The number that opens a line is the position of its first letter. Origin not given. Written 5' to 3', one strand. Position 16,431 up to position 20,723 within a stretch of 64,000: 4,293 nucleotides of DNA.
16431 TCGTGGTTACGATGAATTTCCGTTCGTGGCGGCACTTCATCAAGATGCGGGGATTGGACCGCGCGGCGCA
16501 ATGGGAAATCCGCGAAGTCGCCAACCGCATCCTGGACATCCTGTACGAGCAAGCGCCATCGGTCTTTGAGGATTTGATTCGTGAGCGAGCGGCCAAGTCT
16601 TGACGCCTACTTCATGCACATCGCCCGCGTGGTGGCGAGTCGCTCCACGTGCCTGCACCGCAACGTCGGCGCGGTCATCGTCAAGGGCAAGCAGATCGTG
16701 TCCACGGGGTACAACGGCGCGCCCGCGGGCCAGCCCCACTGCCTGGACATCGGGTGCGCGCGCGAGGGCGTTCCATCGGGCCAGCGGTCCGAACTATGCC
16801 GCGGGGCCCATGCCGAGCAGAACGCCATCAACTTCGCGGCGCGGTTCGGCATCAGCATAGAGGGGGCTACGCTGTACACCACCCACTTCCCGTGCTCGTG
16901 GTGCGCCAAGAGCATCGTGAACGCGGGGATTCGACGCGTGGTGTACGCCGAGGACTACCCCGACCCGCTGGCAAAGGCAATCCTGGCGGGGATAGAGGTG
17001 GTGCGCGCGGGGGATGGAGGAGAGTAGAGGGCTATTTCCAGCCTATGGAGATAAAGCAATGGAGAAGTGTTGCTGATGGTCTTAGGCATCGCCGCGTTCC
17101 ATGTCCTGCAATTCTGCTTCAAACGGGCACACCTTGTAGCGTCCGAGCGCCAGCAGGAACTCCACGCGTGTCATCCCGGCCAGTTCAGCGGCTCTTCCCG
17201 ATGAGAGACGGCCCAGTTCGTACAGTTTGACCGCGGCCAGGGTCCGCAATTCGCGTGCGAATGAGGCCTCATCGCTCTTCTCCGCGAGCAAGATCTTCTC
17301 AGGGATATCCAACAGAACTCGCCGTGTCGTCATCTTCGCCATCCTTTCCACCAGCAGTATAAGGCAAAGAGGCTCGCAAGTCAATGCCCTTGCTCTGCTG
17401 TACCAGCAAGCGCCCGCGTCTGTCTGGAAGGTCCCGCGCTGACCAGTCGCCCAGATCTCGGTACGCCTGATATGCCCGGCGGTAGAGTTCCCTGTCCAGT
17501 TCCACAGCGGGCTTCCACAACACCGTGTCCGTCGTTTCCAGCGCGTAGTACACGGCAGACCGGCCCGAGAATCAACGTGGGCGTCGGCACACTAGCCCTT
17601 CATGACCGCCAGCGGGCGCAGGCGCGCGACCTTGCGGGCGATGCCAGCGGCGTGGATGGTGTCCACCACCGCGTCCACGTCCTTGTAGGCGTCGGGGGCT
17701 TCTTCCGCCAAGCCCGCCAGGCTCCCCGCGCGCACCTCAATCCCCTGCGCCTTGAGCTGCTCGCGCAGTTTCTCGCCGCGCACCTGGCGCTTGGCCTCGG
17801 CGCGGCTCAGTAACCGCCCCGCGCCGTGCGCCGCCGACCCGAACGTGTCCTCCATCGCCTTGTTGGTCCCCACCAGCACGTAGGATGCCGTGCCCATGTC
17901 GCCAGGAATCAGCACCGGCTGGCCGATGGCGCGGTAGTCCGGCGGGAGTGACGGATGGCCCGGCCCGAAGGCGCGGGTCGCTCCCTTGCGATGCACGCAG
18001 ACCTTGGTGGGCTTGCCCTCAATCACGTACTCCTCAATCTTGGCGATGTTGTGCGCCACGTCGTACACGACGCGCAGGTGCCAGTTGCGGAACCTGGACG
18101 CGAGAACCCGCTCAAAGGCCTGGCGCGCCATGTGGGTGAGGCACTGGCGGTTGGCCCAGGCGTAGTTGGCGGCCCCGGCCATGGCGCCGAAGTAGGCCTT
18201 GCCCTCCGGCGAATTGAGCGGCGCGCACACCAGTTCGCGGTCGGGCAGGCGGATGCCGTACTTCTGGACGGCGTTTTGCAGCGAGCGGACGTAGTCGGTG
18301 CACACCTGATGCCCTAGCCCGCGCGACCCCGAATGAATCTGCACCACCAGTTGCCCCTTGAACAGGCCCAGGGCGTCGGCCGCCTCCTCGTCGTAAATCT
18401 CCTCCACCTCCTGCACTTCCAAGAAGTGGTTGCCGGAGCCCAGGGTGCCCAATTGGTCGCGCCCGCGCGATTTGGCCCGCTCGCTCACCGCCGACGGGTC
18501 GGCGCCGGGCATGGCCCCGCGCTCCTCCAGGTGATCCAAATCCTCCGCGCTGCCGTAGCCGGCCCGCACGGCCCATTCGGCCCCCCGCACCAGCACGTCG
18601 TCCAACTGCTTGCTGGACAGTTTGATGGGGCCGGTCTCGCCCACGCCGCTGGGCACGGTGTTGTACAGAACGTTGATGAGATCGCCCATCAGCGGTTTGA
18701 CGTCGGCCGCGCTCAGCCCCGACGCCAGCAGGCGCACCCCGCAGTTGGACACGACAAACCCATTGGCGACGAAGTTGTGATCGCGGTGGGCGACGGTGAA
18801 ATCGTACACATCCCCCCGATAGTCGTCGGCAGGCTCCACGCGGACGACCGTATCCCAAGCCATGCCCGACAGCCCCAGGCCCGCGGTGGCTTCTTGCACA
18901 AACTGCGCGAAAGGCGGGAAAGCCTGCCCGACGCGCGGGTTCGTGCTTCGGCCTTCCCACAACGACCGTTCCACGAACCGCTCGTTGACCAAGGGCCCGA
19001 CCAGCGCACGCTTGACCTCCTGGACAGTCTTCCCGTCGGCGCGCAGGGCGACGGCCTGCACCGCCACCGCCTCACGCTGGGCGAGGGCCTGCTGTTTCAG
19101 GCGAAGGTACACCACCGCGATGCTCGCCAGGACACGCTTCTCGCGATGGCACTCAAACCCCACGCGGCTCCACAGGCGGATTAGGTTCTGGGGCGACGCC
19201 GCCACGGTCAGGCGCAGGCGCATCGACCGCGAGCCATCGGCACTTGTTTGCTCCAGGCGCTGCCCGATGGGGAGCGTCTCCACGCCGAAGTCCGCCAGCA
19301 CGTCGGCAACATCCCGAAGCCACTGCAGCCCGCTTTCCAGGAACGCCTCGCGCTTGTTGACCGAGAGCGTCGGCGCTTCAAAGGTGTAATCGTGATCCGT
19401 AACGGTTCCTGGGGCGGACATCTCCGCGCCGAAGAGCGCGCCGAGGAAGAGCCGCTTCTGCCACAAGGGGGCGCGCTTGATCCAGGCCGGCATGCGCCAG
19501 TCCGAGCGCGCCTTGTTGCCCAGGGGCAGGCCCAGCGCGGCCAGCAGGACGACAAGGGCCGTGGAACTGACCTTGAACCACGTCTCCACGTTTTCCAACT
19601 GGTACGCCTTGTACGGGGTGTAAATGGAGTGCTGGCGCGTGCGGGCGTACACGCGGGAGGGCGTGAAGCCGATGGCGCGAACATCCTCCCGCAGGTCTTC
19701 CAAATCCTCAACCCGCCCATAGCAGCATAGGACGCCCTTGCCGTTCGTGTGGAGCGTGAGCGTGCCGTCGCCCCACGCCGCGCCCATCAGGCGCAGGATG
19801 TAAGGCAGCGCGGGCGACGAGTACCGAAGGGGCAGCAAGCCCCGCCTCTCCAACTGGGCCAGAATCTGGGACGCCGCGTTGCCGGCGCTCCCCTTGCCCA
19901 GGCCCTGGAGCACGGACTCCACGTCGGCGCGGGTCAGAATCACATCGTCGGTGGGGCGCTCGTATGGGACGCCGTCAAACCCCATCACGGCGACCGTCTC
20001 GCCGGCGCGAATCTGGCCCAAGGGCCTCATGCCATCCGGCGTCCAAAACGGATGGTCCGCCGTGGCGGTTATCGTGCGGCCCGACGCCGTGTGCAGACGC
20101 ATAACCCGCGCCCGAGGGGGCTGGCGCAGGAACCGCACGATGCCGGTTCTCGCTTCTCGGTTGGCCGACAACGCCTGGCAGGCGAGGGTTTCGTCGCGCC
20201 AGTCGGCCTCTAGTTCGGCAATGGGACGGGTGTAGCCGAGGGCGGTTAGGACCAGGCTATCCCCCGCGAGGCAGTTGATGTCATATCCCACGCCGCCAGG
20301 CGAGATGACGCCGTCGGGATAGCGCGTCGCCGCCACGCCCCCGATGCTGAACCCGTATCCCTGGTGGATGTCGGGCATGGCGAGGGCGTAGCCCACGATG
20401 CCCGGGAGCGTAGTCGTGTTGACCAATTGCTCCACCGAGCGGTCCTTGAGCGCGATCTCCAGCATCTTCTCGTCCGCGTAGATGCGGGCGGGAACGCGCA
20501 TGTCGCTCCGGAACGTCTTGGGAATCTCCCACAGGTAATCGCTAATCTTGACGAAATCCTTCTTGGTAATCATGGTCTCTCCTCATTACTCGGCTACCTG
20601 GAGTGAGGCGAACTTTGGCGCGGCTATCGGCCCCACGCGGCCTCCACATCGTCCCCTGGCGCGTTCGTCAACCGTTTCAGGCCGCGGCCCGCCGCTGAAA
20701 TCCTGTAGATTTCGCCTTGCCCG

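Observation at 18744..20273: Full-length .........-endonuclease intein inside bacterial rtcB, inserted immediately before the conserved RtcB Cys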

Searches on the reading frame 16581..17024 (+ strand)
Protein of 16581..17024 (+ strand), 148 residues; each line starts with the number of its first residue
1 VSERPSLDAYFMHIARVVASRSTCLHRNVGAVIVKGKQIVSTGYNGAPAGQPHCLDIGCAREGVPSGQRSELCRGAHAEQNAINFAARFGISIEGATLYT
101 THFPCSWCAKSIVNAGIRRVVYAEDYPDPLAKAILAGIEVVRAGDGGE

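Call 43: search_protein_families(library=pfam, proteins=[window:16581-17024:+], max_evalue=0.01)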
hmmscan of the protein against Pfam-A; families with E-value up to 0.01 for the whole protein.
window:16581-17024:+ (148 aa): 3 families
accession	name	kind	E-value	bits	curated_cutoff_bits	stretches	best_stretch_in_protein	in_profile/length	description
PF00383.29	dCMP_cyt_deam_1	-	7.2e-28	96.9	25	1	7-123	3-101/102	Cytidine and deoxycytidylate deaminase zinc-binding region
PF14437.12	MafB19-deam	-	5e-21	75.5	27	1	8-141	4-119/142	MafB19-like deaminase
PF14439.12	Bd3614-deam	-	5.2e-05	23.6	38.5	1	77-132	36-98/113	Bd3614-like deaminase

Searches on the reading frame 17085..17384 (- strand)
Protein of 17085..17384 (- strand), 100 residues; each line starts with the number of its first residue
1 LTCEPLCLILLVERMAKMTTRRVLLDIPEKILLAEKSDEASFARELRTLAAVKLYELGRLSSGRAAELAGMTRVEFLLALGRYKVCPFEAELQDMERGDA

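Call 43: search_protein_families(library=pfam, proteins=[window:17085-17384:-], max_evalue=0.01)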
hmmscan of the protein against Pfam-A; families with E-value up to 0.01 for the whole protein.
window:17085-17384:- (100 aa): 1 family
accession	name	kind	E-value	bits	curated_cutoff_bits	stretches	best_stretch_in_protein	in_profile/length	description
PF03683.19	UPF0175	-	9.4e-25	86.5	27.9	1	27-96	1-70/75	Uncharacterised protein family (UPF0175)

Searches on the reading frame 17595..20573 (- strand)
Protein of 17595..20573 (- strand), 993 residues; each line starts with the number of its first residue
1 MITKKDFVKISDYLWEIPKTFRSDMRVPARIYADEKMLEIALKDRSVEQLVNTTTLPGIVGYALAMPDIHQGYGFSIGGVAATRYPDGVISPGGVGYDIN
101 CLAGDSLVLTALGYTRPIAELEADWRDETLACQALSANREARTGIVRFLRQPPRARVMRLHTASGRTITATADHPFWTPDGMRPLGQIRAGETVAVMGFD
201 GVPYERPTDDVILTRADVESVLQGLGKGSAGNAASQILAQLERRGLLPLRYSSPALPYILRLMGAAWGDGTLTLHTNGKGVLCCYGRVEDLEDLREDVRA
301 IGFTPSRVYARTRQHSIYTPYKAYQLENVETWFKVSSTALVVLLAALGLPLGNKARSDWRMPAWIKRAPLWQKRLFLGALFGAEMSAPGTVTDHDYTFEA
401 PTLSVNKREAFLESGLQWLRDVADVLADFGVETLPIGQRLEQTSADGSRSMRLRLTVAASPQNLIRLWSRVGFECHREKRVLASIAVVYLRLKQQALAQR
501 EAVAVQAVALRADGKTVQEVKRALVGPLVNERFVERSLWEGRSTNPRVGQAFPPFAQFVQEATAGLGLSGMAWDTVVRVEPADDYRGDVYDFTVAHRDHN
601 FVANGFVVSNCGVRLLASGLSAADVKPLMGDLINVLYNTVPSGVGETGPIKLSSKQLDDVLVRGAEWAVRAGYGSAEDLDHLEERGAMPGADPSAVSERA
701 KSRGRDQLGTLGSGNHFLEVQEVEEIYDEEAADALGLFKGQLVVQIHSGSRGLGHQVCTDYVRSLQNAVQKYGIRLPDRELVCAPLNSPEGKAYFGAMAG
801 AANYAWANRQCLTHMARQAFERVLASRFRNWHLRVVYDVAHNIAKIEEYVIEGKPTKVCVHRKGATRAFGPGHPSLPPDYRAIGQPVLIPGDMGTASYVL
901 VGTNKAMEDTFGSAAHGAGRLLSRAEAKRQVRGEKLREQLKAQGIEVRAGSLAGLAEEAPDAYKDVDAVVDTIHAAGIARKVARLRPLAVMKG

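Call 4: search_protein_families(library=pfam, proteins=[window:17595-20573:-], max_evalue=1)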
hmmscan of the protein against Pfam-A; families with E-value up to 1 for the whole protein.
window:17595-20573:- (993 aa): 3 families
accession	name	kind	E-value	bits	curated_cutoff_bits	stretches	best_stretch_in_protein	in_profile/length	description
PF01139.22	RtcB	-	8.4e-174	579.2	27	2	605-993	46-426/426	tRNA-splicing ligase RtcB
PF14890.11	Intein_splicing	-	9.8e-13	48.6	35.8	1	117-610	11-155/155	Intein splicing domain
PF20444.3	DUF6703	-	0.016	15.6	23.8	1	363-392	45-74/122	Family of unknown function (DUF6703)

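Call 5: search_protein_families(library=ncbifam, proteins=[window:17595-20573:-], max_evalue=1)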
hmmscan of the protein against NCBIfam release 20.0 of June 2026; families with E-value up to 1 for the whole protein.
window:17595-20573:- (993 aa): 14 families
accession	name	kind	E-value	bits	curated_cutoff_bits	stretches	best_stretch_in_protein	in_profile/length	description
NF038162.1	RtcB_rel_intein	exception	0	1228.6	1150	1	7-993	2-961/961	intein-containing RtcB family protein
NF007153.0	PRK09588.1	equivalog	6.5e-51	173.5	407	2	693-992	114-372/379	RNA ligase RtcB family protein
NF052663.1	RtcB_rel_intein2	exception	7.3e-44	150.6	1050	2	701-992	374-625/626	intein-containing RctB family protein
TIGR03073.1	release_rtcB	hypoth_equivalog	2.6e-42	145.1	271.8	2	699-987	109-356/356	RNA ligase RtcB family protein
NF003158.0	PRK04132.1-3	equivalog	4e-30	103.8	1750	2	229-612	909-1257/1437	replication factor C small subunit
NF005852.0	PRK07773.1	equivalog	2.5e-17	62.5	780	2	101-196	398-492/886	replicative DNA helicase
TIGR01445.1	intein_Nterm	domain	5.8e-10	40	24.5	1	101-178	1-83/83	intein N-terminal splicing region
TIGR01443.1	intein_Cterm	domain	1.9e-07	31.1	15.6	1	588-611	1-24/24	intein C-terminal splicing region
NF038098.1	GyrA_w_intein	exception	1.7e-06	26.2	1850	1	354-616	317-543/1232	intein-containing DNA gyrase subunit A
NF038136.1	rSAM_Rv_intein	exception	5.6e-06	25.5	700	1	101-193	76-165/574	intein-containing Rv2578c family radical SAM protein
NF045703.1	rSAM_Tes_intein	exception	1.1e-05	23.4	1700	1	573-611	573-611/1040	tetraether lipid synthase Tes, intein-containing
NF011418.0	PRK14845.1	equivalog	5.7e-05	21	756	2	583-611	449-475/1049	translation initiation factor IF-2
NF006207.0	PRK08332.1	equivalog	0.00034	17.9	2400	2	154-199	945-990/1684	vitamin B12-dependent ribonucleotide reductase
NF011491.0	PRK14898.1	equivalog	0.11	10.5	783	0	145-178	140-173/860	DNA-directed RNA polymerase subunit A''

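Call 6: search_solved_structures(query=window:17595-20573:-, max_evalue=0.01, show_alignments=2)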
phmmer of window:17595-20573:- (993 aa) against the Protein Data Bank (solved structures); distinct sequences matched with E-value up to 0.01: 13.
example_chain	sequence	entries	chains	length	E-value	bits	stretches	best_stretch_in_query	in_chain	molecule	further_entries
1uc2_A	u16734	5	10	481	8.8e-173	580.1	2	610-993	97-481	hypothetical protein PH1602 | tRNA-splicing ligase RtcB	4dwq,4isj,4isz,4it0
4dwr_B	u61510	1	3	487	9.3e-173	580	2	610-993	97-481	tRNA-splicing ligase RtcB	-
7lfq_A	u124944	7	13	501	1.1e-172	579.9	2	610-993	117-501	RNA-splicing ligase RtcB | tRNA-splicing ligase RtcB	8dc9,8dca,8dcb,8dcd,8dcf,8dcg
2epg_A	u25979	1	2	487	1.5e-154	519.7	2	610-993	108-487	Hypothetical protein TTHA1785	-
8odo_A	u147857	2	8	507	1.5e-134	453.5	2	610-993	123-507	RNA-splicing ligase RtcB homolog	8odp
7p3b_A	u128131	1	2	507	1.5e-134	453.5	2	610-993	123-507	RNA-splicing ligase RtcB homolog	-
8orj_A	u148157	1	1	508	1.5e-134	453.5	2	610-993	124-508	RNA-splicing ligase RtcB homolog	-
8btt_A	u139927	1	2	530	1.8e-134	453.3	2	610-993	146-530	RNA-splicing ligase RtcB homolog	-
9i8v_C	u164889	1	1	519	2.1e-134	453.1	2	610-993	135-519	RNA-splicing ligase RtcB homolog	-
1mi8_A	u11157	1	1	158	6.4e-05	24.5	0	102-196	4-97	DnaB intein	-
6frh_A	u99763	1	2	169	0.00071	21.1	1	101-196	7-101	Replicative DNA helicase,Replicative DNA helicase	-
6frg_A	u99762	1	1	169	0.001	20.5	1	101-196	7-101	Replicative DNA helicase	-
4o1r_A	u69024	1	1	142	0.006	18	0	101-196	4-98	Replicative DNA helicase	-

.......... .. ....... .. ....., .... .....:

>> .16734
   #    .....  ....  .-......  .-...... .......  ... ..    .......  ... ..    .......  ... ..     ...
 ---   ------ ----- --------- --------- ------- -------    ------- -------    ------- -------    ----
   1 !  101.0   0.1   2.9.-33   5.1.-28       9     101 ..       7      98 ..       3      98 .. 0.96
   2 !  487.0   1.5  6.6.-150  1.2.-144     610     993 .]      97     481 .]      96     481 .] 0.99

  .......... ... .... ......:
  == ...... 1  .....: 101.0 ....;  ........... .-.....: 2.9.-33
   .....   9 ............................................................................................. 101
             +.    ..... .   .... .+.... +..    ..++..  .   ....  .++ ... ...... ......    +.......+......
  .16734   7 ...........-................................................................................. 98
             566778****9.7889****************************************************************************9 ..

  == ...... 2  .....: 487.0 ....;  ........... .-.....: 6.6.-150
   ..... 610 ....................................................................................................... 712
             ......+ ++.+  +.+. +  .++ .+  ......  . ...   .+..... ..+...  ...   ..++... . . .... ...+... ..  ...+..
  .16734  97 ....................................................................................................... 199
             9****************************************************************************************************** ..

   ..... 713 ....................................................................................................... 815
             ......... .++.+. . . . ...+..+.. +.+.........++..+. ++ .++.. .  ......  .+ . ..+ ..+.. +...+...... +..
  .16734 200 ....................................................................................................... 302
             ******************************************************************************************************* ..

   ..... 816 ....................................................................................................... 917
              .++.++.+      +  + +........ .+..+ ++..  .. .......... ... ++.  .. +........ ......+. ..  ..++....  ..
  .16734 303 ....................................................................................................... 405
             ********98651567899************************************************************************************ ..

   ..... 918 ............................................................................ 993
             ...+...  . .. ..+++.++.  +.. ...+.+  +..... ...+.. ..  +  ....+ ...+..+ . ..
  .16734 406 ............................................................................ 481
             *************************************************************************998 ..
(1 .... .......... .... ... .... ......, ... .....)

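Call 11: find_encoding_contigs(protein=window:17595-20573:-, flank=3000, max_places=6)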
Protein window:17595-20573:- (993 aa): no gene with exactly this product is on record in the collection.
